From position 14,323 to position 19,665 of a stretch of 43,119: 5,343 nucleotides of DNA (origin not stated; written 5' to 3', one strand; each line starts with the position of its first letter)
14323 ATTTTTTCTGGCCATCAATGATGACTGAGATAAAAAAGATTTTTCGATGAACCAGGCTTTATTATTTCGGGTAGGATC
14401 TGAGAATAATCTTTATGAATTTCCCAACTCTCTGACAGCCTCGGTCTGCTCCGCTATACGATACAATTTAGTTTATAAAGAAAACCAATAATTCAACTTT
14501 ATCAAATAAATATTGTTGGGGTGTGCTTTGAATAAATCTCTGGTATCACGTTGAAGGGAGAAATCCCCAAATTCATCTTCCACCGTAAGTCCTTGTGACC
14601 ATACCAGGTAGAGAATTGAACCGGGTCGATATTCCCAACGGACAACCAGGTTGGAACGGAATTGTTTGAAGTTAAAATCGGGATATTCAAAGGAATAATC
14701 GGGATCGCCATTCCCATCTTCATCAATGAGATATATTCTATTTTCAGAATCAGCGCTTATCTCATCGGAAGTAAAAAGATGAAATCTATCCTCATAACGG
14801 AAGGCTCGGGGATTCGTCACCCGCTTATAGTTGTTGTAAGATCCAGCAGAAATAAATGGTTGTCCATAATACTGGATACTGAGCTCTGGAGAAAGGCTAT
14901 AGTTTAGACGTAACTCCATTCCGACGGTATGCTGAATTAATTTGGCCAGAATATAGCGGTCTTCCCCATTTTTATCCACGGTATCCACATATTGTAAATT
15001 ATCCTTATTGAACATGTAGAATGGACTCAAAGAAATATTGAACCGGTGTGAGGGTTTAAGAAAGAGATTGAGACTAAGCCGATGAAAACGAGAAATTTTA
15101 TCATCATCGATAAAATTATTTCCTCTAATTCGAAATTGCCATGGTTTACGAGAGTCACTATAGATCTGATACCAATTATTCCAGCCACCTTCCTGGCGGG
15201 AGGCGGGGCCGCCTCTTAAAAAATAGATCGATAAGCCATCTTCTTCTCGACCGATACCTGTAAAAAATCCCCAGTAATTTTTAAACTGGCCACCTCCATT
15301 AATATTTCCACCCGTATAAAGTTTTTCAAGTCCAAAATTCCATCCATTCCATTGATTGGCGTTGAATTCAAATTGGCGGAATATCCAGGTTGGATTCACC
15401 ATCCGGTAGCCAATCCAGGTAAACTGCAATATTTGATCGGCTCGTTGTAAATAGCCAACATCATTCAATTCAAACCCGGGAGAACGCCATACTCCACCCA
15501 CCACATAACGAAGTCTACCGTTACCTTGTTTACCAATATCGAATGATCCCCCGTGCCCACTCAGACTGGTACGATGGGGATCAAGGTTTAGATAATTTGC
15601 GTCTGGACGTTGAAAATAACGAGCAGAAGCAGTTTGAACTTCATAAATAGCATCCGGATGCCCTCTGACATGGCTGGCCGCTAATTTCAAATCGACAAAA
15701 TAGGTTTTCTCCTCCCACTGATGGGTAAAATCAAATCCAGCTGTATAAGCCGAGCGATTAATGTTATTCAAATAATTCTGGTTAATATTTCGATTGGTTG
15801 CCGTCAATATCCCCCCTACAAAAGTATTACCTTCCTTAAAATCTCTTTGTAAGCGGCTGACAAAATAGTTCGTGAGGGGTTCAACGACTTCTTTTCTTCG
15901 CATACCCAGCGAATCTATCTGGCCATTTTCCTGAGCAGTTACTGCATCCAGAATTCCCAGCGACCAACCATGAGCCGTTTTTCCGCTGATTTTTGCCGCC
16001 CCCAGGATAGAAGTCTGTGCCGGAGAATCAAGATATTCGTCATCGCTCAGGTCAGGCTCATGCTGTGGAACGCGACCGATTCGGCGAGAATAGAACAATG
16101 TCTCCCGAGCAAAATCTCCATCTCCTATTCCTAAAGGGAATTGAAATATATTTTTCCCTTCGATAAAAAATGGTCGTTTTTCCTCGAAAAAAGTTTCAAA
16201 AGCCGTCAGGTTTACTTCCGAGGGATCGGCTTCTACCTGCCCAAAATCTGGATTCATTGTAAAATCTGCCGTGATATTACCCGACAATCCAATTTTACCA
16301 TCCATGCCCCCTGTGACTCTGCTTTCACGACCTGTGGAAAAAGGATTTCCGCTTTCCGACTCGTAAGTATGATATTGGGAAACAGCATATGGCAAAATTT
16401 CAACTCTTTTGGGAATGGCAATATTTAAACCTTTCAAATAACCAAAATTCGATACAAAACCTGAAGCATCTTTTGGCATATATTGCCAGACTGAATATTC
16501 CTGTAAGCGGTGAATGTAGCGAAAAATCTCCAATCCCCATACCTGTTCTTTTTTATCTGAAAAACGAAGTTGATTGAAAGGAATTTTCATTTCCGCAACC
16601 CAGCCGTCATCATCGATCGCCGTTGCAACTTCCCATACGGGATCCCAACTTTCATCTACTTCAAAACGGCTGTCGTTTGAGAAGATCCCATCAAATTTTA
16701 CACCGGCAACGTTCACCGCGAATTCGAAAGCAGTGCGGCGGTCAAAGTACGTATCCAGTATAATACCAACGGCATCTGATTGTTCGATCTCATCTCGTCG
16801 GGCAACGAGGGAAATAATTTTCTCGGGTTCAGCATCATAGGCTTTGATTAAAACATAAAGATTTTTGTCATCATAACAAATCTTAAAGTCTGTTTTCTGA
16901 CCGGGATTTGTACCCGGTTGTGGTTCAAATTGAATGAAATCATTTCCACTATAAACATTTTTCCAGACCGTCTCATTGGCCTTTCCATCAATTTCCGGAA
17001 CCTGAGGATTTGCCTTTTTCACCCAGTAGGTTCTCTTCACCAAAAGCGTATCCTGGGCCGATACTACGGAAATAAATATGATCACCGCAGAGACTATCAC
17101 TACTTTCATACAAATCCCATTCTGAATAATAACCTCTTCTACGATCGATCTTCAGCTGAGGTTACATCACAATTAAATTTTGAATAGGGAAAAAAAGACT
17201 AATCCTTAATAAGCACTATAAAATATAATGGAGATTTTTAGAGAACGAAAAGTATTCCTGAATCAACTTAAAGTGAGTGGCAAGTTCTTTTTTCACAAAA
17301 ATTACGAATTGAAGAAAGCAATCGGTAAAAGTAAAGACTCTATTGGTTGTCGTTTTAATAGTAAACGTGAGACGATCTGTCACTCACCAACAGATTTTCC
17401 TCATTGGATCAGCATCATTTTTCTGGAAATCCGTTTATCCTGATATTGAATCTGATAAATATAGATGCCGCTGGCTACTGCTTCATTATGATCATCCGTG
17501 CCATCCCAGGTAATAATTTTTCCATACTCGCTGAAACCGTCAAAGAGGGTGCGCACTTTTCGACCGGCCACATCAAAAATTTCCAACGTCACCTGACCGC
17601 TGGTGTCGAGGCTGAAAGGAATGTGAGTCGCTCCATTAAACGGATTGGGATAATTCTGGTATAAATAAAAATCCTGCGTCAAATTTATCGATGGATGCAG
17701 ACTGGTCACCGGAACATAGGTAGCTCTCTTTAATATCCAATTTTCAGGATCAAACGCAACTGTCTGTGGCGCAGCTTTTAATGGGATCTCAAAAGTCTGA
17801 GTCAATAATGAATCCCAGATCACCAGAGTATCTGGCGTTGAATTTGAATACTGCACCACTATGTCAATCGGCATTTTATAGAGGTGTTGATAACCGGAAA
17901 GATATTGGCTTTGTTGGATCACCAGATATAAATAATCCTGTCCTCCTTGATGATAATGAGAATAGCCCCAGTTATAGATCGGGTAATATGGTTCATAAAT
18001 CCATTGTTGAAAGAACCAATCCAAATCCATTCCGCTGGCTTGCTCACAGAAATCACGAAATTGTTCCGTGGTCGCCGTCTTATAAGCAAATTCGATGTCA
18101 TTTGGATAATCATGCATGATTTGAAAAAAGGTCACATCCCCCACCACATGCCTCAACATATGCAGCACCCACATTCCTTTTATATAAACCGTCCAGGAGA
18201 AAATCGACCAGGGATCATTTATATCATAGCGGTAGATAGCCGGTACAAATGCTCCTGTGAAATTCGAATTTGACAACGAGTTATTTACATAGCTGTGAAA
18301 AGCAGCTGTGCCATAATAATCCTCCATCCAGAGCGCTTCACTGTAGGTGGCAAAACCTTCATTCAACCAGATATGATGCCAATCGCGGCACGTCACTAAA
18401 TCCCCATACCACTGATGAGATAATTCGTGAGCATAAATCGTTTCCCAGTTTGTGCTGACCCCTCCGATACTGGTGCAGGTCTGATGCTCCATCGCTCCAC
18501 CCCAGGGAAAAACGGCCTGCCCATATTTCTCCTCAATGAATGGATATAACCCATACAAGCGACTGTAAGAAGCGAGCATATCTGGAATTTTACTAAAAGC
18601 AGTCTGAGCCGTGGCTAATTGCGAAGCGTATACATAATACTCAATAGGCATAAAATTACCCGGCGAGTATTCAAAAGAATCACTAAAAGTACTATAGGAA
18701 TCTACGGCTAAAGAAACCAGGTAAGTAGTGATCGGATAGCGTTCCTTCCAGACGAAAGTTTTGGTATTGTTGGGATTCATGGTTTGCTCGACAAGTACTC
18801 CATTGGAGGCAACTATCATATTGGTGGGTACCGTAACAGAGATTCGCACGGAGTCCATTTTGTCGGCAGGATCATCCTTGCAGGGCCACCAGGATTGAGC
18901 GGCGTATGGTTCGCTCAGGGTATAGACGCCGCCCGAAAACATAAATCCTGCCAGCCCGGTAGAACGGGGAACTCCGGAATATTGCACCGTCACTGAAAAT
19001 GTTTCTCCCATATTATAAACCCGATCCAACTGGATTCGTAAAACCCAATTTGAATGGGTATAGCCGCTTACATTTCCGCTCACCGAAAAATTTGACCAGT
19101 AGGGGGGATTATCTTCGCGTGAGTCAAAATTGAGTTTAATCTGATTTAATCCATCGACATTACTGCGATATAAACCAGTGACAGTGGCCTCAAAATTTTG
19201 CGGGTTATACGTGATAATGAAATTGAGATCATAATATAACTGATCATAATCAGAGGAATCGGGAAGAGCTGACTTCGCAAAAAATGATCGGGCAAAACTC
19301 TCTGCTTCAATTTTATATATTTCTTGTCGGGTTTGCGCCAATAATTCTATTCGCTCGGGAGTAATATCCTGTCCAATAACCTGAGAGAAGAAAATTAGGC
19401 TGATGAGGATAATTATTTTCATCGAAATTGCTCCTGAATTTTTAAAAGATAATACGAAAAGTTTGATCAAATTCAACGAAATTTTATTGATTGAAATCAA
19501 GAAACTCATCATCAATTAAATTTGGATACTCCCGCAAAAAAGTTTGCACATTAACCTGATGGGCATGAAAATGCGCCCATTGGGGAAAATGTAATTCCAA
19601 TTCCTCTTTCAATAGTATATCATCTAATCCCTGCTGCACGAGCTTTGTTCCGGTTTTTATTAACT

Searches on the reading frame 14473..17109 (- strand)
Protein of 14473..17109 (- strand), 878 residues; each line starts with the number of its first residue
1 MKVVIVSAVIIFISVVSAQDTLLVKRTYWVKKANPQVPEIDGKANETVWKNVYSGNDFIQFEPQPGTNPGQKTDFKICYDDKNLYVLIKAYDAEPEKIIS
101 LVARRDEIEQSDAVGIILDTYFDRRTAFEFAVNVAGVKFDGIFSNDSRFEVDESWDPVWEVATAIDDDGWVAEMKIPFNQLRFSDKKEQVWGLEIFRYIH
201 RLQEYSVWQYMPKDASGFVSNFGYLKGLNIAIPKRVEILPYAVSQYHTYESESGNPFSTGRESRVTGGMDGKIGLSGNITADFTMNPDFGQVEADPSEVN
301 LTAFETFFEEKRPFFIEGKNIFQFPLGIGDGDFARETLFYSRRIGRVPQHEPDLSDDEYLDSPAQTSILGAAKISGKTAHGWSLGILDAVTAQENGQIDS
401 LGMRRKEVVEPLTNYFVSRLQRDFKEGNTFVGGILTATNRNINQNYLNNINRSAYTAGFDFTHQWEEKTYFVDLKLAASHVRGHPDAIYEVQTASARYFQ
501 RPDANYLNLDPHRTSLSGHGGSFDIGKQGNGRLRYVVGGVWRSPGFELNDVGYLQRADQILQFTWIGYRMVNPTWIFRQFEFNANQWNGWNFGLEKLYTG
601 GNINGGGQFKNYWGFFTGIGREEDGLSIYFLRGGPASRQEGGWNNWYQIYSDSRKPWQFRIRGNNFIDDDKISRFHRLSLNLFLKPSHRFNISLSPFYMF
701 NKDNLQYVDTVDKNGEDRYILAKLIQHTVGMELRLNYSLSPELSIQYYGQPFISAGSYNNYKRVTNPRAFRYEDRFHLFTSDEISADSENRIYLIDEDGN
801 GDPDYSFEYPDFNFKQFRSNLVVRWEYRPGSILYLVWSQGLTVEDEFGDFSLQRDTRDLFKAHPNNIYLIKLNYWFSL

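Call 20: search_protein_families(library=pfam, proteins=[window:14473-17109:-], max_evalue=0.001)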
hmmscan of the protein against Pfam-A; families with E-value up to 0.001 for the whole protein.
window:14473-17109:- (878 aa): 2 families
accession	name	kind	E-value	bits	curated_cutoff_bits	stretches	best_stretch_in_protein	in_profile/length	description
PF19313.5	DUF5916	-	1.3e-74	252.4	22.6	1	233-875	2-562/572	Domain of unknown function (DUF5916)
PF06452.16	CBM9_1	-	2.5e-09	37.7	23.4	1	40-195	1-146/185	Carbohydrate family 9 binding domain-like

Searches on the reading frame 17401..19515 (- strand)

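Call 20: search_protein_families(library=pfam, proteins=[window:17401-19515:-], max_evalue=0.001)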
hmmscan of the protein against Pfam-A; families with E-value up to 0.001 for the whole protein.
window:17401-19515:- (704 aa): 5 families
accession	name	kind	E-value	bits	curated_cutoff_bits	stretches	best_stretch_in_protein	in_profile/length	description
PF01433.26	Peptidase_M1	-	1.1e-30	107.3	27.7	1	355-505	65-218/218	Peptidase family M1 domain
PF17900.6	Peptidase_M1_N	-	9.9e-12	45.8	25.8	1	94-266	4-186/186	Peptidase M1 N-terminal domain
PF18962.6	Por_Secre_tail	-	6.2e-07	30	27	1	622-701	2-74/75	Secretion system C-terminal sorting domain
PF13860.13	FlgD_ig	-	9.6e-07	29.1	27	1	638-692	21-76/79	FlgD Ig-like domain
PF13585.12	CHU_C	-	0.00018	22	27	1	637-695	24-77/86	CHU_C Type IX secretion signal domain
